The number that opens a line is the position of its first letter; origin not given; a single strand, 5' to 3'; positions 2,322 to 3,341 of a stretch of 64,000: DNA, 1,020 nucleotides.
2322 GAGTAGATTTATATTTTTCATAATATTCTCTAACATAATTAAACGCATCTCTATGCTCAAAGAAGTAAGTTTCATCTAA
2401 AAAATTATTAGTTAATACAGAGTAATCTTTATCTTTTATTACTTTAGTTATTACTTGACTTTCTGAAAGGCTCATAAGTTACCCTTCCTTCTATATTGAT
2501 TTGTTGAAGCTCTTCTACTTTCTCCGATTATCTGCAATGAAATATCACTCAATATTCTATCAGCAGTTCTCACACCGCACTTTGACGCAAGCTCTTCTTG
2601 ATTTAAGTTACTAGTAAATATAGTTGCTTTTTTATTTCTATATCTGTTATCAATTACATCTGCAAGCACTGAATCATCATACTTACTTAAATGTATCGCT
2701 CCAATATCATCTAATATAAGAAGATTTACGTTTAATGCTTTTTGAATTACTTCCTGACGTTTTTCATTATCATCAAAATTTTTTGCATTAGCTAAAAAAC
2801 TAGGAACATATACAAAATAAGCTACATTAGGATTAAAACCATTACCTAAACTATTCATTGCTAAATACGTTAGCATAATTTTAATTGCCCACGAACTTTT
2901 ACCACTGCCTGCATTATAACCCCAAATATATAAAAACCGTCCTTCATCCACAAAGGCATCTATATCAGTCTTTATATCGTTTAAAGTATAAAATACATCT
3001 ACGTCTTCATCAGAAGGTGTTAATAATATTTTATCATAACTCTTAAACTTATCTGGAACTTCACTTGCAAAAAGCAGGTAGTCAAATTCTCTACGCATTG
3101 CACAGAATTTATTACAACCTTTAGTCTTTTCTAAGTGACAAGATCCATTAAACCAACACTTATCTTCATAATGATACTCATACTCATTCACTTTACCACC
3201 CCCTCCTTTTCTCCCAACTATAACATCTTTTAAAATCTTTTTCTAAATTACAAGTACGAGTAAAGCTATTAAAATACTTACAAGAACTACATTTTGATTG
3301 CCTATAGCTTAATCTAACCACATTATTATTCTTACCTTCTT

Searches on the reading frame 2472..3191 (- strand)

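Call 19: search_protein_families(library=pfam, proteins=[window:2472-3191:-], max_evalue=0.001)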
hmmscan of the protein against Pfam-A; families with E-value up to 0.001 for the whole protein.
window:2472-3191:- (239 aa): 1 family
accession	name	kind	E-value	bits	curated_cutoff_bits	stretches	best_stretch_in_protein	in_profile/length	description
PF01695.23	IstB_IS21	-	4.9e-10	39.7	24.1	1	80-214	88-217/238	IstB-like ATP binding protein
